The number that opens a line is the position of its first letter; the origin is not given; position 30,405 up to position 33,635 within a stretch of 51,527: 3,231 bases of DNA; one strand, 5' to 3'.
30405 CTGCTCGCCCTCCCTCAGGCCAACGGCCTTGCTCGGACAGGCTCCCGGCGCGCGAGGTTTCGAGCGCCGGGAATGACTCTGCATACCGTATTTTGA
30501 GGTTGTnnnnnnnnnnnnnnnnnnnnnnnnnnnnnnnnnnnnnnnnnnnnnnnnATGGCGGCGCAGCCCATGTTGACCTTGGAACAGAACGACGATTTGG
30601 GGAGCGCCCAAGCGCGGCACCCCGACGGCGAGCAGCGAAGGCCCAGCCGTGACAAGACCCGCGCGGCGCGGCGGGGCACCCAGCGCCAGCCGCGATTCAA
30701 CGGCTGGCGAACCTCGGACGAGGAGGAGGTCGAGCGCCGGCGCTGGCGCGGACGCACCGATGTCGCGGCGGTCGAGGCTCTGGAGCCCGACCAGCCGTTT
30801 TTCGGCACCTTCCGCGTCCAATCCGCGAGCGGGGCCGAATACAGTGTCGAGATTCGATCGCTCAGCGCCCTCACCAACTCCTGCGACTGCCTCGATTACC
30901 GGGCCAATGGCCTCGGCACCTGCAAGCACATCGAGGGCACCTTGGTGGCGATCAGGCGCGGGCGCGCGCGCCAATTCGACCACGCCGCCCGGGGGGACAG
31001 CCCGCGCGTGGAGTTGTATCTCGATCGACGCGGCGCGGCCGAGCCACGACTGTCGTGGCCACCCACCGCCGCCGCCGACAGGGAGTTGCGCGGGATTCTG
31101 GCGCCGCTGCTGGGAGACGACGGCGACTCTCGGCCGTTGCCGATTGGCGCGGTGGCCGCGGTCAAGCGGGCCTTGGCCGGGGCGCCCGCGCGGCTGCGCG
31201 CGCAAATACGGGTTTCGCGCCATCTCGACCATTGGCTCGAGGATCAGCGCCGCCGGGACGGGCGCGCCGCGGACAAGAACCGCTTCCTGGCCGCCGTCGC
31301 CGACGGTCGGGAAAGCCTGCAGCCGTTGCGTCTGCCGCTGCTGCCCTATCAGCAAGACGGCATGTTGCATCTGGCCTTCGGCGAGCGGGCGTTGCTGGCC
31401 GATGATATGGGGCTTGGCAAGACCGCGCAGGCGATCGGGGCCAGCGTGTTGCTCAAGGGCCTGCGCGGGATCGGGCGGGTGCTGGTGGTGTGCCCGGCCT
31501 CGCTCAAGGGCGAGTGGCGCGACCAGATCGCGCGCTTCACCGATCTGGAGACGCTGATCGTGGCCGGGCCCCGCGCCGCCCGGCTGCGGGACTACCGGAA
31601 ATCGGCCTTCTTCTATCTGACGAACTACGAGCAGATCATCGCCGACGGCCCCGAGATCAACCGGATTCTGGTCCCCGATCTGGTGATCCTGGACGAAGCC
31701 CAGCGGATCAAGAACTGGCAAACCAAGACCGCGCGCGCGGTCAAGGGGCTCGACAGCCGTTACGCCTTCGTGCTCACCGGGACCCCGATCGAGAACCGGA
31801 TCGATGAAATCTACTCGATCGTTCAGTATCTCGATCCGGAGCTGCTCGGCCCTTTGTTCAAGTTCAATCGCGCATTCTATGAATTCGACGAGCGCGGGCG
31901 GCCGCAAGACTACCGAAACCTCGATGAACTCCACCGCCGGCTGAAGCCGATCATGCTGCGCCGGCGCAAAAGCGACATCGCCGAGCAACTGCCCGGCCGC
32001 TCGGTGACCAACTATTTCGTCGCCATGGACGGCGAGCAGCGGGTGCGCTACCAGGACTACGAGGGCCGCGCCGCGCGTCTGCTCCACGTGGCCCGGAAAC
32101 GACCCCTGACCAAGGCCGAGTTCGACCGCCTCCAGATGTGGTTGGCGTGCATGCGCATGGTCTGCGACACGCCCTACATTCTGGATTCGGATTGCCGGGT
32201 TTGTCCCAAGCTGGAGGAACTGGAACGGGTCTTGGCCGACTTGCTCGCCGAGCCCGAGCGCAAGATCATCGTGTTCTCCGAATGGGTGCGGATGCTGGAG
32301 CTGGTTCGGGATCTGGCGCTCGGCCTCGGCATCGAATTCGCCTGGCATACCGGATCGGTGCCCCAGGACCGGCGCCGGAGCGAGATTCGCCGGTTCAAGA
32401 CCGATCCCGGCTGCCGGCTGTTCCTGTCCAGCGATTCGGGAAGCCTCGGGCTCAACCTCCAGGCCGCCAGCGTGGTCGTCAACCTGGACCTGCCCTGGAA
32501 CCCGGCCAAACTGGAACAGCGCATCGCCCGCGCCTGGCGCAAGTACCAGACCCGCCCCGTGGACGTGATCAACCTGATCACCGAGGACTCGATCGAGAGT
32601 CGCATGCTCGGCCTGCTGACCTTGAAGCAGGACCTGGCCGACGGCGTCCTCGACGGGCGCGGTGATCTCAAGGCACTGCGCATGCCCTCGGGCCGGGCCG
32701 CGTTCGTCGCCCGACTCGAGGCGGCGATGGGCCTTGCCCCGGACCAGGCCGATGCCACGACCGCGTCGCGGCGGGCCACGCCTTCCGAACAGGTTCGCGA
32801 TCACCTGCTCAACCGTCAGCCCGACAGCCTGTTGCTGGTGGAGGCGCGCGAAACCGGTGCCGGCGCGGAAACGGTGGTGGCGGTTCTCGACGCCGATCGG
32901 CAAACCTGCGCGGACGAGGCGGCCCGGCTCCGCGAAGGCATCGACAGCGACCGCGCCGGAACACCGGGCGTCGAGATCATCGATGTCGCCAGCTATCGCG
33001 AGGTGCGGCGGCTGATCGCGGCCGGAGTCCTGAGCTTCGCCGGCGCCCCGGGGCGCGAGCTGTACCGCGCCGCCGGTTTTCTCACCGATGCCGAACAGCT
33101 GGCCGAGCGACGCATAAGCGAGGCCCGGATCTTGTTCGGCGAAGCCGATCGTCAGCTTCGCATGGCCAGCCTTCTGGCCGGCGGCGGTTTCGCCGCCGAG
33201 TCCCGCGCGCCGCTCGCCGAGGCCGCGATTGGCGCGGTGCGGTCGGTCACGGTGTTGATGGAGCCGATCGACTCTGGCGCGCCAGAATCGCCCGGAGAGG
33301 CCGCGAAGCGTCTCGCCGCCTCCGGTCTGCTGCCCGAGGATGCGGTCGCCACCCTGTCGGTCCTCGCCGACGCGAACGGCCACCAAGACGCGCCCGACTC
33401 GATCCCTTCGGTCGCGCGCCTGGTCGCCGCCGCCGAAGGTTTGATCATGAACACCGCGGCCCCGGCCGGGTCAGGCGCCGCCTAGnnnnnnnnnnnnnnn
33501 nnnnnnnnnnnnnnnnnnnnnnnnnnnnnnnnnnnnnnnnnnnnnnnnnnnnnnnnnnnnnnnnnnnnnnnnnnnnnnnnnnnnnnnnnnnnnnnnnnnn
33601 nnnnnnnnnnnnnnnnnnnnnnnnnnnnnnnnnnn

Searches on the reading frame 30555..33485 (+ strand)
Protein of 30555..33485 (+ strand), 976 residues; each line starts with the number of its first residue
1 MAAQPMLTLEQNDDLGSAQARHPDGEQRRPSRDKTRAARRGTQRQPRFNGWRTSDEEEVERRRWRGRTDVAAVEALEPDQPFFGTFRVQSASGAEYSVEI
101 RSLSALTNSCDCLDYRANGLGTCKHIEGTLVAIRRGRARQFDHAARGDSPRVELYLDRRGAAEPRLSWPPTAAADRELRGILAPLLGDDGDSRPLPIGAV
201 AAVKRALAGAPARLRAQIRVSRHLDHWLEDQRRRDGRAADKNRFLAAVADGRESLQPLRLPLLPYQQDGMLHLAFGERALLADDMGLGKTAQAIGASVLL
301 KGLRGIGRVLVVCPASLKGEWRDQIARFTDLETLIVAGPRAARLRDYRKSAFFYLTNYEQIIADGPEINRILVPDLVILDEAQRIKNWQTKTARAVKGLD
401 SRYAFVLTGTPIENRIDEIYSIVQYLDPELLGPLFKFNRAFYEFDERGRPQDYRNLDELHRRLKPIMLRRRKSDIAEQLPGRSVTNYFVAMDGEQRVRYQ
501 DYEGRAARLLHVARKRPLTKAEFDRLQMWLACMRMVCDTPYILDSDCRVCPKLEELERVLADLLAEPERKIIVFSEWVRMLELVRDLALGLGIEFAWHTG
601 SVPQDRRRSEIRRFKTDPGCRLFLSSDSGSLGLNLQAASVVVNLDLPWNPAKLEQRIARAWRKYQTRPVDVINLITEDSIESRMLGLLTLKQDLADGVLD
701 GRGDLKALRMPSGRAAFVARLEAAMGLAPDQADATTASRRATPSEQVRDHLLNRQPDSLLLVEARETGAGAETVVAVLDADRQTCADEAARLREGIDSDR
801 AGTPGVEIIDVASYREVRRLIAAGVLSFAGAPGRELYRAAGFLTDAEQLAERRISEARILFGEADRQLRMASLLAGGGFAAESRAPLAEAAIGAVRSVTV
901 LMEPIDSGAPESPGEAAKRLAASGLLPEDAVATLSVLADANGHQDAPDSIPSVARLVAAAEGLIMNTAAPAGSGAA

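Call 8: search_protein_families(library=pfam, proteins=[window:30555-33485:+], max_evalue=0.01)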
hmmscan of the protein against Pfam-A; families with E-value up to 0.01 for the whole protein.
window:30555-33485:+ (976 aa): 5 families
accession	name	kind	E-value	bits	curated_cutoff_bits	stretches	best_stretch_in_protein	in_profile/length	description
PF00176.29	SNF2-rel_dom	-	7.4e-41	140.6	24.9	1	279-509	20-258/290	SNF2-related domain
PF00271.37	Helicase_C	-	7.7e-22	78.1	23.5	1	554-662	4-108/110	Helicase conserved C-terminal domain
PF04851.21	ResIII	-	0.001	19.5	22.5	1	277-412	24-163/164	Type III restriction enzyme, res subunit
PF13173.12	AAA_14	-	0.005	17.3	27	0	374-410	63-98/129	AAA domain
PF00270.35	DEAD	-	0.0077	16.4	26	0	264-414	2-162/167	DEAD/DEAH box helicase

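Call 10: find_homologous_proteins(query=window:30555-33485:+, max_evalue=1e-20)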
Query window:30555-33485:+ (976 aa): 7870 proteins with E <= 1e-20 among 8000 candidates; the best 120 are listed.
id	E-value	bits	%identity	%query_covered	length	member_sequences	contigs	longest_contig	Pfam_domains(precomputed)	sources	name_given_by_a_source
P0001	0.0e+0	2146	100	99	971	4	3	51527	PF00176.30,PF00271.38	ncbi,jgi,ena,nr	ncbi:MAG: DEAD/DEAH box helicase [Alphaproteobacteria bacterium]|nr:DEAD/DEAH box helicase [Alphapro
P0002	0.0e+0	1242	62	98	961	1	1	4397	PF00176.30,PF00271.38,PF04851.22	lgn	-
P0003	0.0e+0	1207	64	91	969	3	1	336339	PF00176.30,PF00271.38,PF04851.22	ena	-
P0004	0.0e+0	1201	62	94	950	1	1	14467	PF00176.30,PF00271.38,PF04851.22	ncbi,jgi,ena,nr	ncbi:MAG: DEAD/DEAH box helicase [Rhodospirillales bacterium]|nr:DEAD/DEAH box helicase [Rhodospiril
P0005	0.0e+0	1197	62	96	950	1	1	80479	PF00176.30,PF00271.38,PF04851.22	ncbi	-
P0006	0.0e+0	1194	63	93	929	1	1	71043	PF00176.30,PF00271.38,PF04851.22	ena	-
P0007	0.0e+0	1179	61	94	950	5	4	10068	PF00176.30,PF00271.38,PF04851.22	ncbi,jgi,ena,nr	ncbi:MAG: DEAD/DEAH box helicase [Rhodospirillales bacterium]|nr:DEAD/DEAH box helicase [Rhodospiril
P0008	0.0e+0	1145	61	92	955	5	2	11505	PF00176.30,PF00271.38,PF04851.22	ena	-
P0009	0.0e+0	1123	65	83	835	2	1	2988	PF00176.30,PF00271.38,PF04851.22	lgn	-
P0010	0.0e+0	1118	58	95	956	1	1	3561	PF00270.36,PF00176.30,PF00271.38,PF04851.22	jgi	-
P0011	0.0e+0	1114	58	95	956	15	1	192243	PF00270.36,PF00176.30,PF00271.38,PF04851.22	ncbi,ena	-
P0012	0.0e+0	1111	64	83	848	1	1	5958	PF00176.30,PF00271.38,PF04851.22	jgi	jgi:superfamily II DNA or RNA helicase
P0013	0.0e+0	1111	61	87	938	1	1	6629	PF00176.30,PF00271.38,PF04851.22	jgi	jgi:superfamily II DNA or RNA helicase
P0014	0.0e+0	1110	64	83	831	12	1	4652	PF00176.30,PF00271.38,PF04851.22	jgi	jgi:superfamily II DNA or RNA helicase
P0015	0.0e+0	1108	60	87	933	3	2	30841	PF00176.30,PF00271.38,PF04851.22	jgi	jgi:hypothetical protein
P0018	0.0e+0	1103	64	83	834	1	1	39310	PF00176.30,PF00271.38,PF04851.22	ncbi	ncbi:MAG: DEAD/DEAH box helicase [Kiloniellaceae bacterium]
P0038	0.0e+0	1076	59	91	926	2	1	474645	PF00176.30,PF00271.38,PF04851.22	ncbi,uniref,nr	ncbi:DEAD/DEAH box helicase [Reyranella sp. CPCC 100927]|uniref:DEAD/DEAH box helicase n=1 Tax=Reyra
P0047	0.0e+0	1070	59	88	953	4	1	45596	PF00176.30,PF00271.38,PF04851.22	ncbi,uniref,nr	ncbi:DEAD/DEAH box helicase [Vineibacter terrae]|uniref:DEAD/DEAH box helicase n=1 Tax=Vineibacter t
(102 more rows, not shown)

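Call 12: find_encoding_contigs(protein=P0003, flank=8000, max_places=2)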
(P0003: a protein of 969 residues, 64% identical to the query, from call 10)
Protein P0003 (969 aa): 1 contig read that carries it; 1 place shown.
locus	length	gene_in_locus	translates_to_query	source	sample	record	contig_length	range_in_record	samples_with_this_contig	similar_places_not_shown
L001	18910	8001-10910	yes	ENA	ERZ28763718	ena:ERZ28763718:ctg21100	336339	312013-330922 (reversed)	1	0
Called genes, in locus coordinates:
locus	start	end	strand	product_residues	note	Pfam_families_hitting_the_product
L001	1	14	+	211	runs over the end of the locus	PF13276:HTH_21, PF00665:rve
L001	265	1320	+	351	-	PF01548:DEDD_Tnp_IS110, PF02371:Transposase_20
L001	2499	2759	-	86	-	-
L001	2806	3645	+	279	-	-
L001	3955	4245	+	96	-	PF01695:IstB_IS21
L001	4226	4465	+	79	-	PF01695:IstB_IS21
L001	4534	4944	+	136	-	-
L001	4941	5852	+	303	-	PF13276:HTH_21, PF00665:rve, PF13683:rve_3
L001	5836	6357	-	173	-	-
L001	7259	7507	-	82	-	PF04392:ABC_sub_bind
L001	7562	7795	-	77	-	-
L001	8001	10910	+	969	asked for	PF00176:SNF2-rel_dom, PF04851:ResIII (weak), PF00271:Helicase_C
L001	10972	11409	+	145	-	PF01575:MaoC_dehydratas, PF13452:FAS1_DH_region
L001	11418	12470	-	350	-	PF01717:Meth_synt_2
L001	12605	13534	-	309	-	PF04976:DmsC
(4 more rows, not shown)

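Call 13: find_encoding_contigs(protein=P0005, flank=8000, max_places=2)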
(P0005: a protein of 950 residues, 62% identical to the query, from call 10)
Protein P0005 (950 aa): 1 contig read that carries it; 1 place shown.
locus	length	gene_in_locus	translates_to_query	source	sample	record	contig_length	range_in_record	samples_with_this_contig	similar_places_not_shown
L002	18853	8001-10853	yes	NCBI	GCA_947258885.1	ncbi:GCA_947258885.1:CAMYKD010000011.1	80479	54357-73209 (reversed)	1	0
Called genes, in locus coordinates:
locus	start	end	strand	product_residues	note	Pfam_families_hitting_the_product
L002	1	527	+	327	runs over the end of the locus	PF21687:T2SSK_1st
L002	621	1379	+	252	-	PF06750:A24_N_bact, PF01478:Peptidase_A24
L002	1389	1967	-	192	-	PF10741:T2SSM_b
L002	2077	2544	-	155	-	PF07963:N_methyl, PF12019:GspH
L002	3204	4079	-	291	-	PF13344:Hydrolase_6, PF00702:Hydrolase, PF13242:Hydrolase_like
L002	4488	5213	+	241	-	PF03741:TerC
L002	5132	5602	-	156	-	PF20242:Emfourin (weak)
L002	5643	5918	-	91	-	PF02868:Peptidase_M4_C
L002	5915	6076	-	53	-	-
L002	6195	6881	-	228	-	PF01557:FAA_hydrolase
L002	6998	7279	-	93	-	-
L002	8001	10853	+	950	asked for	PF00176:SNF2-rel_dom, PF04851:ResIII (weak), PF00271:Helicase_C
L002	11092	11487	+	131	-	PF02604:PhdYeFM_antitox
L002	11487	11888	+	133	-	PF01850:PIN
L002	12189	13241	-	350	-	PF01212:Beta_elim_lyase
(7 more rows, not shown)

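Call 14: find_encoding_contigs(protein=P0006, flank=8000, max_places=2)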
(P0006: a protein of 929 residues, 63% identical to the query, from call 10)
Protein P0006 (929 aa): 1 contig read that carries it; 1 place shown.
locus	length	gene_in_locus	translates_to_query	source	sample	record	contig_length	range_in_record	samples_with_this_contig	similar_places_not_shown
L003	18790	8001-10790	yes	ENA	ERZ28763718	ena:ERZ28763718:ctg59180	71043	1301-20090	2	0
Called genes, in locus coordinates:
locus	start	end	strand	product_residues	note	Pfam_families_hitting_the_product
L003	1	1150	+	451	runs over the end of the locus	PF05598:DUF772, PF01609:DDE_Tnp_1, PF13751:DDE_Tnp_1_6 (weak)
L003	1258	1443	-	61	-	-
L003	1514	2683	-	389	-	PF13356:Arm-DNA-bind_3 (weak), PF14659:Phage_int_SAM_3 (weak), PF00589:Phage_integrase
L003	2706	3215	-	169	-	PF00589:Phage_integrase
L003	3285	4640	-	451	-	PF05598:DUF772, PF01609:DDE_Tnp_1, PF13751:DDE_Tnp_1_6 (weak)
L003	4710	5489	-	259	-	PF13356:Arm-DNA-bind_3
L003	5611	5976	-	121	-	PF00656:Peptidase_C14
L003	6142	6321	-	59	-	-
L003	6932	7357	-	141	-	PF01850:PIN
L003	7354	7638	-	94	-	PF22513:FitA-like_RHH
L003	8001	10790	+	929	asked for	PF00176:SNF2-rel_dom, PF04851:ResIII (weak), PF00271:Helicase_C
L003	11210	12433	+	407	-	-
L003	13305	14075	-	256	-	PF04248:NTP_transf_9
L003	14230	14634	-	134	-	-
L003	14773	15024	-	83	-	PF13602:ADH_zinc_N_2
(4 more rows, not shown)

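Call 21: find_related_loci(query=A1, collection=metagenome_contigs, flank=5000)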
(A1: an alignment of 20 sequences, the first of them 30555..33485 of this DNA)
Query A1 (976 aa) in metagenome_contigs; peptide patterns used: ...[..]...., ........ (x = any residue, [..] = any of these).
600 stretches matched a pattern (row limit reached: there are more); 573 encode a relative of the query (tblastn E <= 1e-3); the best 80 are kept; 80 distinct loci.
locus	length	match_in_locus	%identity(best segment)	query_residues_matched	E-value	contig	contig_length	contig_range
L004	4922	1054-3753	55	38-962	0e+0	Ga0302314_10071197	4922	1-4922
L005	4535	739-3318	56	7-883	0e+0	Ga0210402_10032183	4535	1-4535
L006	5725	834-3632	49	22-964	0e+0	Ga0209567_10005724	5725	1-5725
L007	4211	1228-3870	44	29-919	0e+0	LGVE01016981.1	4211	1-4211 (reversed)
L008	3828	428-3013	44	30-900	0e+0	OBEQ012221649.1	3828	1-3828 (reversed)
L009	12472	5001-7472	46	46-883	0e+0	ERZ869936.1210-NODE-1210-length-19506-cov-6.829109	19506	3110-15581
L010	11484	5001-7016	48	46-725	0e+0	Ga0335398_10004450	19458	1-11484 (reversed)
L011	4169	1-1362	61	378-842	1e-180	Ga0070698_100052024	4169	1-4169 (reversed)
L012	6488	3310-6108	36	49-964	2e-162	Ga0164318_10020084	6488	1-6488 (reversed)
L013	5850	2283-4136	41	80-704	4e-130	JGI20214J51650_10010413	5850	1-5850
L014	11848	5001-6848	40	83-704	2e-129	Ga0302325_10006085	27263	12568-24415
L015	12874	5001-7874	36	58-964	4e-156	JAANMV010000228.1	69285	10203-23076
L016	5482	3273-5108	40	83-700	1e-129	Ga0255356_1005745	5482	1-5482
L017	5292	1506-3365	38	79-704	1e-129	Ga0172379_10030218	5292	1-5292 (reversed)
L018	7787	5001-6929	40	56-704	7e-128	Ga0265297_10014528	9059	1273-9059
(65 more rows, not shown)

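Call 24: find_encoding_contigs(protein=P0004, flank=6000, max_places=2)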
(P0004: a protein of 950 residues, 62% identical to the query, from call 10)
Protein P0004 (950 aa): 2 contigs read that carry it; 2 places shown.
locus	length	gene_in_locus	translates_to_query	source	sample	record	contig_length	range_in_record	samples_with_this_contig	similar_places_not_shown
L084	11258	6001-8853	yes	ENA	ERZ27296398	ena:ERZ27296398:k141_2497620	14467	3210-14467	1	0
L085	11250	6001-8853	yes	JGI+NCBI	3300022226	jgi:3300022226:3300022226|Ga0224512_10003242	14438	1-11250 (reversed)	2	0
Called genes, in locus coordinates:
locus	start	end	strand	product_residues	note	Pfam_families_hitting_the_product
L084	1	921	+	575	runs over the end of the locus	PF09699:Paired_CXXCH_1 (faint), PF14522:Cytochrome_C7 (faint), PF14537:Cytochrom_c3_2 (weak), PF13435:Cytochrome_C554 (weak)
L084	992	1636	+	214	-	PF01292:Ni_hydr_CYTB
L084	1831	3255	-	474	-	PF00072:Response_reg, PF00158:Sigma54_activat, PF14532:Sigma54_activ_2, PF00004:AAA (weak), PF07728:AAA_5 (weak), PF25601:AAA_lid_14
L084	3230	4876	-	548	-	PF00672:HAMP, PF00512:HisKA, PF02518:HATPase_c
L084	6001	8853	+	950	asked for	PF00176:SNF2-rel_dom, PF04851:ResIII (weak), PF00271:Helicase_C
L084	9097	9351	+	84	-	PF02604:PhdYeFM_antitox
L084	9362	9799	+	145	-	PF02452:PemK_toxin (weak)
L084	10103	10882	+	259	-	PF01261:AP_endonuc_2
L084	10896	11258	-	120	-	?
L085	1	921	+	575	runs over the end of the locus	PF09699:Paired_CXXCH_1 (faint), PF14522:Cytochrome_C7 (faint), PF14537:Cytochrom_c3_2 (weak), PF13435:Cytochrome_C554 (weak)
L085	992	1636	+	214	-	PF01292:Ni_hydr_CYTB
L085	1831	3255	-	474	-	PF00072:Response_reg, PF00158:Sigma54_activat, PF14532:Sigma54_activ_2, PF00004:AAA (weak), PF07728:AAA_5 (weak), PF25601:AAA_lid_14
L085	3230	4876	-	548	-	PF00672:HAMP, PF00512:HisKA, PF02518:HATPase_c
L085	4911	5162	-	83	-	-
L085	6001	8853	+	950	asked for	PF00176:SNF2-rel_dom, PF04851:ResIII (weak), PF00271:Helicase_C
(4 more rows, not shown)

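Call 25: find_encoding_contigs(protein=P0007, flank=6000, max_places=3)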
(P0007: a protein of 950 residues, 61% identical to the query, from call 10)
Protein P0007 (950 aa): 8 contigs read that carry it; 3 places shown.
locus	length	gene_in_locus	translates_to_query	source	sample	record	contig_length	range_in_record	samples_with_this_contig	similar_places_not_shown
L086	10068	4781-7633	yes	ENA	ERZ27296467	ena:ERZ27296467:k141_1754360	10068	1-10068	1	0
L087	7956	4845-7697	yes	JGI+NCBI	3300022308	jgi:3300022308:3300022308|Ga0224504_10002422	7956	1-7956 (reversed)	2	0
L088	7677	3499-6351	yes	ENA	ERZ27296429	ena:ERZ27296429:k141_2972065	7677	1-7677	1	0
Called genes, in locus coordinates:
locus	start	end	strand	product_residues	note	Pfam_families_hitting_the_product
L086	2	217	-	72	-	?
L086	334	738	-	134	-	-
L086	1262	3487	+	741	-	-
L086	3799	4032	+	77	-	PF04014:MazE_antitoxin (weak)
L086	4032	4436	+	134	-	PF01850:PIN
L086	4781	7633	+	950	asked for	PF00176:SNF2-rel_dom, PF04851:ResIII (weak), PF00271:Helicase_C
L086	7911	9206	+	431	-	PF00589:Phage_integrase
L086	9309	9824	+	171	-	-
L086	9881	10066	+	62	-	?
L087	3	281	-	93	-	?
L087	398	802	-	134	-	-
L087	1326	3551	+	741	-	-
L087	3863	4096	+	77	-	PF04014:MazE_antitoxin (weak)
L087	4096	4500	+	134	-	PF01850:PIN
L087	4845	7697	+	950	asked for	PF00176:SNF2-rel_dom, PF04851:ResIII (weak), PF00271:Helicase_C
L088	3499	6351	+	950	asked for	PF00176:SNF2-rel_dom, PF04851:ResIII (weak), PF00271:Helicase_C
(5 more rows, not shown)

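Call 26: find_encoding_contigs(protein=P0008, flank=6000, max_places=2)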
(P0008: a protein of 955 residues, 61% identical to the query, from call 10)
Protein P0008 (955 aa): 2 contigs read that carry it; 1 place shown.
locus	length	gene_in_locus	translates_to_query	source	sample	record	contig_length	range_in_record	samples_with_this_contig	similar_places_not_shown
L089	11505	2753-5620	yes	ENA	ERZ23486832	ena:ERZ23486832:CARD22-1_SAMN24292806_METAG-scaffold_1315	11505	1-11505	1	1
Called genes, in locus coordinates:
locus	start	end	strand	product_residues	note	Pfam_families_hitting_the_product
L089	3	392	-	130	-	?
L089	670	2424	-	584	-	PF00743:FMO-like, PF07992:Pyr_redox_2, PF13450:NAD_binding_8 (weak), PF13738:Pyr_redox_3, PF13434:Lys_Orn_oxgnase (faint)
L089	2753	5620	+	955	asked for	PF04851:ResIII (weak), PF00176:SNF2-rel_dom, PF00271:Helicase_C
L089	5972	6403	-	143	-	PF12802:MarR_2 (weak), PF13404:HTH_AsnC-type, PF13412:HTH_24, PF08279:HTH_11 (weak), PF12840:HTH_20 (weak), PF01037:AsnC_trans_reg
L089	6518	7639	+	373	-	PF03435:Sacchrp_dh_NADP, PF13460:NAD_binding_10 (weak), PF16653:Sacchrp_dh_C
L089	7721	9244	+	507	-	PF00171:Aldedh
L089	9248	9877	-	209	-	PF13468:Glyoxalase_3, PF13669:Glyoxalase_4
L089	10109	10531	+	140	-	PF13622:4HBT_3 (weak), PF03061:4HBT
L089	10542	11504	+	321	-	?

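Call 27: find_encoding_contigs(protein=P0018, flank=6000, max_places=2)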
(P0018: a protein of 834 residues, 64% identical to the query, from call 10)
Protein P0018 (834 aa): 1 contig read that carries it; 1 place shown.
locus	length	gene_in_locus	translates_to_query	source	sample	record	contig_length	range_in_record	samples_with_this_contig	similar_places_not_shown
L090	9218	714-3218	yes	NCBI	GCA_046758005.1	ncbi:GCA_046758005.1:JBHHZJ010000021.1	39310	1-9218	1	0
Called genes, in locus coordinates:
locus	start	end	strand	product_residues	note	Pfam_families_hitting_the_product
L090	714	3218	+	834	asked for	PF00176:SNF2-rel_dom, PF04851:ResIII (weak), PF00271:Helicase_C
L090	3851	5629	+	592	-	PF03600:CitMHS, PF16980:CitMHS_2 (faint), PF02080:TrkA_C, PF00939:Na_sulph_symp, PF03600:CitMHS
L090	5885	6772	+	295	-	PF01435:Peptidase_M48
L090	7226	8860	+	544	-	PF02776:TPP_enzyme_N, PF00205:TPP_enzyme_M, PF02775:TPP_enzyme_C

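Call 30: find_encoding_contigs(protein=P0001, flank=6000, max_places=5)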
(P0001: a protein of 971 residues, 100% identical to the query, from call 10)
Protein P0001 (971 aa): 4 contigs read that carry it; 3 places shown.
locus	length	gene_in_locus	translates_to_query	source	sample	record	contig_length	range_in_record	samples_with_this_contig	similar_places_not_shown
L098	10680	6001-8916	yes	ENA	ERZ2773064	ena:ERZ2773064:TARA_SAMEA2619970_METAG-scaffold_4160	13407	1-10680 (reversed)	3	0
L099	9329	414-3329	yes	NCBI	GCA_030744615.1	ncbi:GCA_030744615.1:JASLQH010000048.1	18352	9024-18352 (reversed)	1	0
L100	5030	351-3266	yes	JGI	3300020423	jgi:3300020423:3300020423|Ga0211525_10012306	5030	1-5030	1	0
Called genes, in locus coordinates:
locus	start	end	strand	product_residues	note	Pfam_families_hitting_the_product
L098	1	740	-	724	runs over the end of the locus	PF12801:Fer4_5, PF27538:NosR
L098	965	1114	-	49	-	-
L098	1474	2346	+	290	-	PF03446:NAD_binding_2, PF14833:NAD_binding_11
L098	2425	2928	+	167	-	PF01613:Flavin_Reduct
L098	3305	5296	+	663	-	PF00656:Peptidase_C14, PF03781:FGE-sulfatase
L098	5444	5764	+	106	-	-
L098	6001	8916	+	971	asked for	PF00176:SNF2-rel_dom, PF00271:Helicase_C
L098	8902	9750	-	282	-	PF03692:CxxCxxCC (weak)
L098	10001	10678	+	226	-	?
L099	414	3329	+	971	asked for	PF00176:SNF2-rel_dom, PF00271:Helicase_C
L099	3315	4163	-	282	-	PF03692:CxxCxxCC (weak)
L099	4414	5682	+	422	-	PF00890:FAD_binding_2 (weak), PF01266:DAO, PF07992:Pyr_redox_2 (weak), PF12831:FAD_oxidored, PF13450:NAD_binding_8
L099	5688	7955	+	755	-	PF00890:FAD_binding_2 (weak), PF01266:DAO (weak), PF07992:Pyr_redox_2, PF12831:FAD_oxidored, PF13450:NAD_binding_8, PF12837:Fer4_6 (weak), PF13187:Fer4_9, PF02662:FlpD, +5 more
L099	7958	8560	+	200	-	PF13183:Fer4_8, PF13187:Fer4_9, PF13534:Fer4_17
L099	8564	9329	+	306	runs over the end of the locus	PF02754:CCG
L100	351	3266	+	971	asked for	PF00176:SNF2-rel_dom, PF00271:Helicase_C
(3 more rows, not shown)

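Call 54: search_protein_families(library=padloc, proteins=[window:30570-33485:+], max_evalue=0.001)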
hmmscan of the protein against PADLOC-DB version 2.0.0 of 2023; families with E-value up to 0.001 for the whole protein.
window:30570-33485:+ (971 aa): 42 families (the best 25 are shown)
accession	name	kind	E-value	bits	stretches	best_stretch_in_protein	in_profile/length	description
PDLC02850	DpdE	-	2.5e-61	205.8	1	260-697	808-1245/1282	DpdE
PDLC02842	DpdE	-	8.8e-60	200.5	1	258-694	703-1151/1176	DpdE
PDLC00633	ZorD1|ZorD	-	8.2e-59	197.5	1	256-693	443-884/908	"SWI2/SNF2 helicase, Mrr-like nuclease"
PDLC02845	DpdE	-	6e-55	184.6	1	257-712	844-1291/1293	DpdE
PDLC00632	ZorD1|ZorD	-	7e-53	177.9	2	370-702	739-1088/1101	"SWI2/SNF2 helicase, Mrr-like nuclease"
PDLC02849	DpdE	-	1.8e-51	173.3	1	257-695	401-834/857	DpdE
PDLC00631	ZorD1|ZorD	-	6.8e-49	164.5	1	256-691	441-907/1071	"SWI2/SNF2 helicase, Mrr-like nuclease"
PDLC00629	ZorD1|ZorD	-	1.3e-45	153.7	2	346-694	605-955/1012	"SWI2/SNF2 helicase, Mrr-like nuclease"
PDLC00634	ZorD1|ZorD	-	4.2e-44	148.6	2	370-667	635-934/1208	"SWI2/SNF2 helicase, Mrr-like nuclease"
PDLC02851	DpdE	-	2.4e-40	136.2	1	255-700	596-1041/1055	DpdE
PDLC02848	DpdE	-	1.1e-38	130.8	1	260-581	360-681/856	DpdE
PDLC02500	BrxHI|BrxHII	-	6.7e-34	115.6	2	541-684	459-599/933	BrxHI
PDLC00628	ZorD1|ZorD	-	1e-33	114.2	1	253-670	509-943/1171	"SWI2/SNF2 helicase, Mrr-like nuclease"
PDLC02619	DrmD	-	2.1e-33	113.5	2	609-694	486-570/872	DrmD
PDLC02852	DpdE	-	5.7e-33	111.9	2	258-434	467-644/905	DpdE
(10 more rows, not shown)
